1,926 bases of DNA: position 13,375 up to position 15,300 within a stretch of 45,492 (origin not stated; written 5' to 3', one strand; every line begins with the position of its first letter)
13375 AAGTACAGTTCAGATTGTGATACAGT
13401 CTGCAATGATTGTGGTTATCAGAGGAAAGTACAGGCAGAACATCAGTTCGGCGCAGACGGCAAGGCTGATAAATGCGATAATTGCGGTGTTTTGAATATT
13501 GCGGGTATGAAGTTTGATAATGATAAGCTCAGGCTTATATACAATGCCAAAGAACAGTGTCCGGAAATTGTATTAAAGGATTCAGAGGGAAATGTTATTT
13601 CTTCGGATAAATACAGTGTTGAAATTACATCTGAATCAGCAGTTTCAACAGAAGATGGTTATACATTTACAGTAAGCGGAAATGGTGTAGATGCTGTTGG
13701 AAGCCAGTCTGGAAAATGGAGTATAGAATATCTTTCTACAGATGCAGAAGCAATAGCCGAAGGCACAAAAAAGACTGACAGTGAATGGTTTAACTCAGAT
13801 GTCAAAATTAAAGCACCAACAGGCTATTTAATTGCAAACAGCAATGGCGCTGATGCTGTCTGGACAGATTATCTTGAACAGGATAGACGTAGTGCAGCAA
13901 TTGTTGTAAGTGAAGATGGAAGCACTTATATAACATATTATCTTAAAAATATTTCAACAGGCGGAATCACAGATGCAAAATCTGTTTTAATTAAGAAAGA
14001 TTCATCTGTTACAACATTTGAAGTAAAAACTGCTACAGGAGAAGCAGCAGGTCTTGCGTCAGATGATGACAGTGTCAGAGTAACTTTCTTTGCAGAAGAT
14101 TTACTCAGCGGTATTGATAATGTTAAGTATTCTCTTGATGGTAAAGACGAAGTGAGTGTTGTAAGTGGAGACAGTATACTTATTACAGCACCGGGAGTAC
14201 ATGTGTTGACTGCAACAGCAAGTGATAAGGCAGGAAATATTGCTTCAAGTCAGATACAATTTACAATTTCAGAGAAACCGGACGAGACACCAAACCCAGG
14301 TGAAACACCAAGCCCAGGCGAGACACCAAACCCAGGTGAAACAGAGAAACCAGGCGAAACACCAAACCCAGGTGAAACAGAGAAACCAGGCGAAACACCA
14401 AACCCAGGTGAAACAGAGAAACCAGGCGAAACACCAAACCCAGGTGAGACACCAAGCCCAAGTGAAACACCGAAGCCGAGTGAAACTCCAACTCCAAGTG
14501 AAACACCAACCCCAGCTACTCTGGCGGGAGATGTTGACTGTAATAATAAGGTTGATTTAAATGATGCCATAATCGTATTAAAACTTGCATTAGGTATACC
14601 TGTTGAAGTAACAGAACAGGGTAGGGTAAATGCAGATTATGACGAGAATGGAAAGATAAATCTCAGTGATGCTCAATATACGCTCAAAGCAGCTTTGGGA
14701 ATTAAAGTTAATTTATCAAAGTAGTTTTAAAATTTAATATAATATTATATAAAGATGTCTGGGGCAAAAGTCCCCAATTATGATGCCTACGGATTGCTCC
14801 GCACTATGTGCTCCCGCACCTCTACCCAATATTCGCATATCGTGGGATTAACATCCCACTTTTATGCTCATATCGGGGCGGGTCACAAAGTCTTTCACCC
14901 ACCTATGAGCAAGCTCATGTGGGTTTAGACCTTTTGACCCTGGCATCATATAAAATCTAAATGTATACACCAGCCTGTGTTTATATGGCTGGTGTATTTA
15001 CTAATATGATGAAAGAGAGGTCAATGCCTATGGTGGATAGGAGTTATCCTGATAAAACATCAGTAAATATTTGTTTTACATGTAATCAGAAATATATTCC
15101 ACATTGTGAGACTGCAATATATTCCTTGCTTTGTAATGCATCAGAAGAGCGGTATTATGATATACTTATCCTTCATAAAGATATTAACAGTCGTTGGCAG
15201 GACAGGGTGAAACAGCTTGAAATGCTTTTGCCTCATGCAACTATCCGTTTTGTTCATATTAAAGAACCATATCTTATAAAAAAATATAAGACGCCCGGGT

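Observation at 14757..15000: GC-rich, rod-like structured element of about 172 nt between the dockerin gene and a terminator: 6S-like sRNA or TA-flanked MITE?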

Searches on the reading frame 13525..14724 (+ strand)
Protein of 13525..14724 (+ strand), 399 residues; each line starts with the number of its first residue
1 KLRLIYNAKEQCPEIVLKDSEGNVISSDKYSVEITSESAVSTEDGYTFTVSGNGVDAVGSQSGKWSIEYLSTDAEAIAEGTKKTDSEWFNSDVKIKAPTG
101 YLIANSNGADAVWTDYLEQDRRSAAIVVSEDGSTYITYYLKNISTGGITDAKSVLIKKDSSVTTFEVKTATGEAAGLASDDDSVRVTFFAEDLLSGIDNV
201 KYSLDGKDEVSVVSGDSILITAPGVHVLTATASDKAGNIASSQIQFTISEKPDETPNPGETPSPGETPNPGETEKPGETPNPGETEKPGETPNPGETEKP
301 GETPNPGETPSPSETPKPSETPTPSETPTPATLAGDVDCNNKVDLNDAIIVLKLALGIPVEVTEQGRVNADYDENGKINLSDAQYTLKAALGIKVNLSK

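Call 102: search_protein_families(library=pfam, proteins=[window:13525-14724:+], max_evalue=0.01)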
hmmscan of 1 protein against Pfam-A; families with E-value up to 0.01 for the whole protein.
window:13525-14724:+ (399 aa): 2 families
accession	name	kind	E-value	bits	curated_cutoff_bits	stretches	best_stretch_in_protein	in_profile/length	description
PF00404.24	Dockerin_1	-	0.00022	21.8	22.9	1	334-384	1-50/57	Dockerin type I domain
PF19077.6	Big_13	-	0.0023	18.8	27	0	223-248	74-100/102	Bacterial Ig-like domain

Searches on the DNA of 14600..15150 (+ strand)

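Call 4: search_rna_families(source=window, start=14600, end=15150, threshold=evalue, max_evalue=10, show_alignments=3)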
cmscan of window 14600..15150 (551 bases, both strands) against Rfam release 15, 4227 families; matches with E-value up to 10: 7.
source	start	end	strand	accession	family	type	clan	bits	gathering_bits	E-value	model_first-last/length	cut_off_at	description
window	14781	14948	-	RF01699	Clostridiales-1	Gene; sRNA;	-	140.1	48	3.1e-34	1-166/166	no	Clostridiales-1 RNA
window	14967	15035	-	RF02083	OrzO-P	Gene; antitoxin;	-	21.1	60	0.6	1-76/76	no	OrzO-P RNA antitoxin family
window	14966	15097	+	RF00443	SNORA27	Gene; snRNA; snoRNA; HACA-box;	CL00032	15.5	64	4.1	1-127/127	no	Small nucleolar RNA SNORA27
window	14683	14731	+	RF03686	mir-9424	Gene; miRNA;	-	14.4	90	7.3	1-68/68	no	mir-9424 microRNA precursor family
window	15056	15108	+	RF00161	nos_TCE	Cis-reg;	-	14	60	9.1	1-64/64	no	Nanos 3' UTR translation control element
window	15002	15054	+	RF01139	sR2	Gene; snRNA; snoRNA; CD-box;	-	11.6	42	5.8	1-57/57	no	Small nucleolar RNA sR2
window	14767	14818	+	RF02133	HOXB13-AS1_2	Gene; lncRNA;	-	11.2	40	5.6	1-81/81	no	HOXB13 antisense RNA 1 conserved region 2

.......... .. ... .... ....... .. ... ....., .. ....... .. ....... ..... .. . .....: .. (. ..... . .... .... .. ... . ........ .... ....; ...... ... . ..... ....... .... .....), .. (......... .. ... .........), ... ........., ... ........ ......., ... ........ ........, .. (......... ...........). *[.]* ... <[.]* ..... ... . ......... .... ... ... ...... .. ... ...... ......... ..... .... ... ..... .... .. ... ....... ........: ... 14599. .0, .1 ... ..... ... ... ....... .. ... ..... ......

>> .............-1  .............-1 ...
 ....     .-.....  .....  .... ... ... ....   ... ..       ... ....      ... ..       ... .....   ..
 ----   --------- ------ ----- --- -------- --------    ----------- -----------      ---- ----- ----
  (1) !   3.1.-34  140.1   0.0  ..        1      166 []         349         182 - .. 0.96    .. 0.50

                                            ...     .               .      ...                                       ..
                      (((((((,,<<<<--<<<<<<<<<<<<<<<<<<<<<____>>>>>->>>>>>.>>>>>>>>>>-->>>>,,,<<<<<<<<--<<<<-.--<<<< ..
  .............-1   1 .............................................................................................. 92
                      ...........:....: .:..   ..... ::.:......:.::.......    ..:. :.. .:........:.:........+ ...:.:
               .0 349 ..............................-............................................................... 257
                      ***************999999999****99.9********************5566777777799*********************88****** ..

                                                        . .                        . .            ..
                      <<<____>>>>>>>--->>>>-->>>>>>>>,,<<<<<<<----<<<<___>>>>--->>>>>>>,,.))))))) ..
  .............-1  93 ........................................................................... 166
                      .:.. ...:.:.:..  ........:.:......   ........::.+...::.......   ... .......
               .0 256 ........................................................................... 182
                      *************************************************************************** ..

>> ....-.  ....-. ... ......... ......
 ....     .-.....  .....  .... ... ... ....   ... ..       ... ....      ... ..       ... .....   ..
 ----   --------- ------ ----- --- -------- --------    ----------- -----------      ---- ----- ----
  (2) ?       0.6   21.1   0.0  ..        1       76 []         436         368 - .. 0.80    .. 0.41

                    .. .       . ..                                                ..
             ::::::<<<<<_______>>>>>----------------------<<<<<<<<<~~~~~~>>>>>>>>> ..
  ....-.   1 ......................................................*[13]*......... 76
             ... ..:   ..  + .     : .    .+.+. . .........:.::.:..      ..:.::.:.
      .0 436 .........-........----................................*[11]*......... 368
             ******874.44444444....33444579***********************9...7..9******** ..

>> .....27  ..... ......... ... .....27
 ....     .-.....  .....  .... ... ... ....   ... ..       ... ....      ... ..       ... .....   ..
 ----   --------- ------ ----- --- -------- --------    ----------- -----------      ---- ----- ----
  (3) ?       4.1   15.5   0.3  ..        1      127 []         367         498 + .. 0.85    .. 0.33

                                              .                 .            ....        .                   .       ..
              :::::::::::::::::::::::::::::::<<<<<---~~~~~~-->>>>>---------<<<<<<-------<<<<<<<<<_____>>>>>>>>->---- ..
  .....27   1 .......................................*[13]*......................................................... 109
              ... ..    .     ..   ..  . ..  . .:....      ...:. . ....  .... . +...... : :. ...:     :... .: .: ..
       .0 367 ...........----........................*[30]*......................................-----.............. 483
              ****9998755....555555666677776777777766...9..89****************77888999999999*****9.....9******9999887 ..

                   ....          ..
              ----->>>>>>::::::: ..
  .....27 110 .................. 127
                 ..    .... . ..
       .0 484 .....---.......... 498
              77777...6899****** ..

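Call 14: search_dna_similar(query=window:14740-15000:+, collection=phages, mode=distant)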
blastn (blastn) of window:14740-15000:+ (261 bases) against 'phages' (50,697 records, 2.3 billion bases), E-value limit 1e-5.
Records with a match: 15; places in all: 17; records where one place covers at least 80% of the query: 0.
Best place of each record, by identity: 90-95% 3; 80-90% 9; 60-80% 3.
By first word of the organism name: Bacteriophage 15.
By host as written in the record: - 15.
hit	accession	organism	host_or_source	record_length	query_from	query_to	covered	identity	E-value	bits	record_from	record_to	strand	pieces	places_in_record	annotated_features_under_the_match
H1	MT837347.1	Bacteriophage sp.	human fecal samples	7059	8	215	80%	86.1%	4e-62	243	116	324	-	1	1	record has no annotation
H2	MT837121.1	Bacteriophage sp.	human fecal samples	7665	7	214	74%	90.7%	2e-52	267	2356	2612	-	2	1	record has no annotation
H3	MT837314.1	Bacteriophage sp.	human fecal samples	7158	15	209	75%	86.7%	6e-60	235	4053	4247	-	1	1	record has no annotation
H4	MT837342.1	Bacteriophage sp.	human fecal samples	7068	15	208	74%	84.5%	7e-53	212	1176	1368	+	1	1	record has no annotation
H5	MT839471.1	Bacteriophage sp.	human fecal samples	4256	22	211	73%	80.0%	6e-41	172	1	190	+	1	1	record has no annotation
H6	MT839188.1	Bacteriophage sp.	human fecal samples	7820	42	213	66%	75.7%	4e-24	116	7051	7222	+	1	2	record has no annotation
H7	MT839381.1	Bacteriophage sp.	human fecal samples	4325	3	153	58%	78.1%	9e-26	123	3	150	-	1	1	record has no annotation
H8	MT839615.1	Bacteriophage sp.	human fecal samples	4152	99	214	44%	94.0%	1e-42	178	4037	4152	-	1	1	record has no annotation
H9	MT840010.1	Bacteriophage sp.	human fecal samples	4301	12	135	48%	87.1%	5e-35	152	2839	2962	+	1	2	record has no annotation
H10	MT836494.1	Bacteriophage sp.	human fecal samples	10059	104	202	38%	94.9%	4e-36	157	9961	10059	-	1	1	record has no annotation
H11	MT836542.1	Bacteriophage sp.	human fecal samples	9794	133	215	32%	81.9%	8e-14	83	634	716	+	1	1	record has no annotation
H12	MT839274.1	Bacteriophage sp.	human fecal samples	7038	42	115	28%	79.7%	6e-9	67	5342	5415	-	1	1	record has no annotation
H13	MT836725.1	Bacteriophage sp.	human fecal samples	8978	154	212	23%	88.1%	1e-11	76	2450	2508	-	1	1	record has no annotation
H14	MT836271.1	Bacteriophage sp.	human fecal samples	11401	1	61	23%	82.8%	3e-7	61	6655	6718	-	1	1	record has no annotation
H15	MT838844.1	Bacteriophage sp.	human fecal samples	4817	15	76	24%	80.6%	9e-7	59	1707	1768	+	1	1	record has no annotation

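Call 15: search_dna_similar(query=window:14740-15000:+, collection=plasmids, mode=distant)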
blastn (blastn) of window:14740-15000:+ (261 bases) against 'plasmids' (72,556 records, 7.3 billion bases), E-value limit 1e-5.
No match.

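Call 16: get_annotated_region(hit=H1, flank=3000)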
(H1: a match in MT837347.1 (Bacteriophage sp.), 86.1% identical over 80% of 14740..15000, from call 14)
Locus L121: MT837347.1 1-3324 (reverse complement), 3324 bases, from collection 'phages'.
description: UNVERIFIED: Bacteriophage sp. clone scaffold_4549 genomic sequence.
organism: Bacteriophage sp. (NCBI taxid 38018)
taxonomy: Viruses
host: -; source: human fecal samples; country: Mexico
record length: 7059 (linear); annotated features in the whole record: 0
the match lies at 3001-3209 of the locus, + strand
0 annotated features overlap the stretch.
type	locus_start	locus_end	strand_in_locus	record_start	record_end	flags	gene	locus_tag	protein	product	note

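Call 17: get_annotated_region(hit=H2, flank=3000)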
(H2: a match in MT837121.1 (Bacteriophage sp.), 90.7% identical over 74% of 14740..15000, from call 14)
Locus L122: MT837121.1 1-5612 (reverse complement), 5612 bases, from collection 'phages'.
description: UNVERIFIED: Bacteriophage sp. clone scaffold_3945 genomic sequence.
organism: Bacteriophage sp. (NCBI taxid 38018)
taxonomy: Viruses
host: -; source: human fecal samples; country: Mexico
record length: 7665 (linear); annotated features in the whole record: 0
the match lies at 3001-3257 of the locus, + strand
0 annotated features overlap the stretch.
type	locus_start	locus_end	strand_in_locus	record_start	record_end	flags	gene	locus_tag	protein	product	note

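Call 18: get_annotated_region(hit=H3, flank=3000)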
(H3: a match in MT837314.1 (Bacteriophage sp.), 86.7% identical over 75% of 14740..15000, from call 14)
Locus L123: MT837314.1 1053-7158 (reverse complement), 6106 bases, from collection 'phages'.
description: UNVERIFIED: Bacteriophage sp. clone scaffold_4446 genomic sequence.
organism: Bacteriophage sp. (NCBI taxid 38018)
taxonomy: Viruses
host: -; source: human fecal samples; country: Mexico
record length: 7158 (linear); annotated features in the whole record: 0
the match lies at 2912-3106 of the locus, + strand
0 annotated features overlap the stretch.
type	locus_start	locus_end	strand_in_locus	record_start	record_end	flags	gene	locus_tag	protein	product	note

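Call 19: get_annotated_region(hit=H4, flank=3000)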
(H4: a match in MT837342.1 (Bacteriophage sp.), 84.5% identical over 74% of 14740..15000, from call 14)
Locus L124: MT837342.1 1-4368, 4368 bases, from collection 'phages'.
description: UNVERIFIED: Bacteriophage sp. clone scaffold_4532 genomic sequence.
organism: Bacteriophage sp. (NCBI taxid 38018)
taxonomy: Viruses
host: -; source: human fecal samples; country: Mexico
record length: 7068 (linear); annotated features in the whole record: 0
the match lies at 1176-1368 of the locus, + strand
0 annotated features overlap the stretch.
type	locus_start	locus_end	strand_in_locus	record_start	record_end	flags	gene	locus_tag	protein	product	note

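Call 20: get_annotated_region(hit=H6, flank=3000)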
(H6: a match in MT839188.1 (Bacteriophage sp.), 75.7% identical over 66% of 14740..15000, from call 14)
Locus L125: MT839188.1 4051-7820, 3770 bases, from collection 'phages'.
description: UNVERIFIED: Bacteriophage sp. clone scaffold_9932 genomic sequence.
organism: Bacteriophage sp. (NCBI taxid 38018)
taxonomy: Viruses
host: -; source: human fecal samples; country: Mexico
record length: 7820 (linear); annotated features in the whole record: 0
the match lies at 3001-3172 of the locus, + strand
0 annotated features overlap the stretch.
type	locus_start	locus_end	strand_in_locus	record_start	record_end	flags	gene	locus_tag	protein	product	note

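Call 21: get_annotated_region(hit=H9, flank=3000)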
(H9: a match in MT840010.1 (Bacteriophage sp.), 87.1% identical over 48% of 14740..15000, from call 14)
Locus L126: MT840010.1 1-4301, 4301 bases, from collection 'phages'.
description: UNVERIFIED: Bacteriophage sp. clone scaffold_18871 genomic sequence.
organism: Bacteriophage sp. (NCBI taxid 38018)
taxonomy: Viruses
host: -; source: human fecal samples; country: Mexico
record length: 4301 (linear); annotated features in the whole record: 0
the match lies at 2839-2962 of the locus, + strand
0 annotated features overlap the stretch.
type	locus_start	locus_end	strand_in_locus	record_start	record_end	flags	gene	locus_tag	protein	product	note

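Call 100: search_rna_families(sources=[L166, L123, L158, L178, L303, L189, L139, L218, L152, L343, L328], threshold=gathering)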
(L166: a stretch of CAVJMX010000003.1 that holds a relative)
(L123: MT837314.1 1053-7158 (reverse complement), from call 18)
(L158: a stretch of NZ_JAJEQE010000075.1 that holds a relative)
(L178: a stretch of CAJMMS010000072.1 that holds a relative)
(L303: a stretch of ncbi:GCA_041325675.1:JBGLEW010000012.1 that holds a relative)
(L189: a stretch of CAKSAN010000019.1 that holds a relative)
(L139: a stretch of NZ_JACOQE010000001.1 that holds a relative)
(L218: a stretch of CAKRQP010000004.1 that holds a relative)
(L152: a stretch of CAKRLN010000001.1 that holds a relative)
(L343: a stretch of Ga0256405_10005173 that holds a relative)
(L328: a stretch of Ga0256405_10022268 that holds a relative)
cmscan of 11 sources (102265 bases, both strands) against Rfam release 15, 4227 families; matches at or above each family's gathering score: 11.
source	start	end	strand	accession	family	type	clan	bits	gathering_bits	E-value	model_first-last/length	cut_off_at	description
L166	4661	4828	+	RF01699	Clostridiales-1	Gene; sRNA;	-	157.2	48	1.4e-36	1-166/166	no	Clostridiales-1 RNA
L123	2939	3106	-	RF01699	Clostridiales-1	Gene; sRNA;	-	148.7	48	2.8e-34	1-166/166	no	Clostridiales-1 RNA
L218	113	279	+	RF01699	Clostridiales-1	Gene; sRNA;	-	148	48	4.4e-34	1-166/166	no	Clostridiales-1 RNA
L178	2950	3117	+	RF01699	Clostridiales-1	Gene; sRNA;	-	146.9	48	8.2e-34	1-166/166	no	Clostridiales-1 RNA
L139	827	993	+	RF01699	Clostridiales-1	Gene; sRNA;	-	144.1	48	4.9e-33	1-166/166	no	Clostridiales-1 RNA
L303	8759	8926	-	RF01699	Clostridiales-1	Gene; sRNA;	-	142.4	48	1.4e-32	1-166/166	no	Clostridiales-1 RNA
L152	6598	6766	+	RF01699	Clostridiales-1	Gene; sRNA;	-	138.2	48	1.8e-31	1-166/166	no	Clostridiales-1 RNA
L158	3241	3408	-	RF01699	Clostridiales-1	Gene; sRNA;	-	132.6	48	5.9e-30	1-166/166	no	Clostridiales-1 RNA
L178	513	782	+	RF00230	T-box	Cis-reg; leader;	-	112.8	93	6e-24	1-219/219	no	T-box leader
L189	1808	2024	+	RF01699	Clostridiales-1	Gene; sRNA;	-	98.5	48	8.2e-21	1-166/166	no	Clostridiales-1 RNA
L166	401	514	-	RF01699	Clostridiales-1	Gene; sRNA;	-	65.2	48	7.2e-12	1-166/166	no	Clostridiales-1 RNA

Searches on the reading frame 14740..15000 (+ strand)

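Call 65: search_protein_families(library=pfam, proteins=[L122:1-1196:-, L123:3197-4594:+], max_evalue=0.00001)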
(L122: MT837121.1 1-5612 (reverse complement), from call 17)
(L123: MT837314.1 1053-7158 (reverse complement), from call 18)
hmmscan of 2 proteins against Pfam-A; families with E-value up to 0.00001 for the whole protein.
L122:1-1196:- (398 aa): 1 family
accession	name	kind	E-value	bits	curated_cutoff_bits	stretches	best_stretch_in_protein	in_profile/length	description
PF00155.27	Aminotran_1_2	-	4.7e-53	181.1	19.7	1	54-391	20-361/361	Aminotransferase class I and II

L123:3197-4594:+ (465 aa): 1 family
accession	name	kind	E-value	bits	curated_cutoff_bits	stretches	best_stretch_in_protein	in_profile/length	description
PF01554.23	MatE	-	2.4e-53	180.6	24.9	2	36-195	1-159/161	MatE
